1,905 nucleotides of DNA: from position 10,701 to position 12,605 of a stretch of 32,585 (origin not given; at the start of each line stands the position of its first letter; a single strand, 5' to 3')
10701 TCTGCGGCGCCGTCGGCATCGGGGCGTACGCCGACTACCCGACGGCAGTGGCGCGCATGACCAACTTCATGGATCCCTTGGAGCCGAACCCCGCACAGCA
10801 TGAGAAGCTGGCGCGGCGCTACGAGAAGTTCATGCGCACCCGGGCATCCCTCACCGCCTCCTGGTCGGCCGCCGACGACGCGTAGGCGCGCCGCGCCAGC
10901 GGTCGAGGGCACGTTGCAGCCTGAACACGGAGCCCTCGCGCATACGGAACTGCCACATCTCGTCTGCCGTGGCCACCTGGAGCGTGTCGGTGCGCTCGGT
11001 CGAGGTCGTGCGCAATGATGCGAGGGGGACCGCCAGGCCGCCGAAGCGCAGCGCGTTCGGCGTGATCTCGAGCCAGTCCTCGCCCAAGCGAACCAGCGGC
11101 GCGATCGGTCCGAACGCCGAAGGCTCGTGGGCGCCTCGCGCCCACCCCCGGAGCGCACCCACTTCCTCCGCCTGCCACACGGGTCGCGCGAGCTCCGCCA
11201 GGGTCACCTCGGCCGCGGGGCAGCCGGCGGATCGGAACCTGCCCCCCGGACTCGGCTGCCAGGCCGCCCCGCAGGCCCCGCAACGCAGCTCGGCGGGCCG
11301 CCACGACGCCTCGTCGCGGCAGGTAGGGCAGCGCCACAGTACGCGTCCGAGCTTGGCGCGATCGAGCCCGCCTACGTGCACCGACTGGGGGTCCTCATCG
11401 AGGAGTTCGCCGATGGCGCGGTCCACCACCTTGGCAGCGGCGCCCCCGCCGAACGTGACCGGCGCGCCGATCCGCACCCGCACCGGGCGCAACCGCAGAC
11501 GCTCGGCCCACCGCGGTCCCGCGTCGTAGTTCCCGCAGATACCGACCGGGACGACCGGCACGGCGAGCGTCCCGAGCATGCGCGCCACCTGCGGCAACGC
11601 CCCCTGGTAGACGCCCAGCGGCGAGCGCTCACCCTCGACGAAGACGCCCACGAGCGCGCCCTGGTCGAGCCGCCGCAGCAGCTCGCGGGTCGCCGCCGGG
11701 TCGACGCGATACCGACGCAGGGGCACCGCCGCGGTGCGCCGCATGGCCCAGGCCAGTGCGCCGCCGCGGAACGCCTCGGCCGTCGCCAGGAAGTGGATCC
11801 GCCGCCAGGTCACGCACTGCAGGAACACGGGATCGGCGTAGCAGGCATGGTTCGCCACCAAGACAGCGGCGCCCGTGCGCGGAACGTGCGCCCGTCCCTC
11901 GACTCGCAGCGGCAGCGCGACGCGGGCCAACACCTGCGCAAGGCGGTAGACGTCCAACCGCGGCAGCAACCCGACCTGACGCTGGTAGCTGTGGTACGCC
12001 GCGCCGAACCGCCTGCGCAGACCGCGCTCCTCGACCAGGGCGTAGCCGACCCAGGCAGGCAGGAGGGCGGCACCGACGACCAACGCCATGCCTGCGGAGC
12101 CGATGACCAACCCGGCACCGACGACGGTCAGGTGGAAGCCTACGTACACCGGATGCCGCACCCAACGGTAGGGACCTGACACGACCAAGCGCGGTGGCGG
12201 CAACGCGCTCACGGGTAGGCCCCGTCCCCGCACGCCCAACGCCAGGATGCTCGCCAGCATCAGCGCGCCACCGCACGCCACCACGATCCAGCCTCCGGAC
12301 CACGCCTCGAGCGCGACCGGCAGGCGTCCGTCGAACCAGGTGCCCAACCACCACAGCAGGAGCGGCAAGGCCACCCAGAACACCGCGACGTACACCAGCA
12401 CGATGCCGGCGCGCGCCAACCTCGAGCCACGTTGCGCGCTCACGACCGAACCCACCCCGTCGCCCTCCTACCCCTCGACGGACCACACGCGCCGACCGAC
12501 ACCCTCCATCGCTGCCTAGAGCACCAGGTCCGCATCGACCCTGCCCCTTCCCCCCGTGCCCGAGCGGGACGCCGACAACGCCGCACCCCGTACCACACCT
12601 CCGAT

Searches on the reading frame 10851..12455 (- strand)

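Call 13: search_protein_families(library=pfam, proteins=[window:10851-12455:-], max_evalue=0.001)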
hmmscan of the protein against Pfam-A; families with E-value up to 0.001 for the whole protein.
window:10851-12455:- (534 aa): 3 families
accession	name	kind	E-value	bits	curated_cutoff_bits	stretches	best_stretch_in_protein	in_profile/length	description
PF01553.26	Acyltransferase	-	3.1e-20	72.7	23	1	183-306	2-131/132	Acyltransferase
PF04191.18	PEMT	-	8e-10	39.5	25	1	55-152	6-104/105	Phospholipid methyltransferase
PF04140.19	ICMT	-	1.4e-06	29.1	24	1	82-129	27-75/95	Isoprenylcysteine carboxyl methyltransferase (ICMT) family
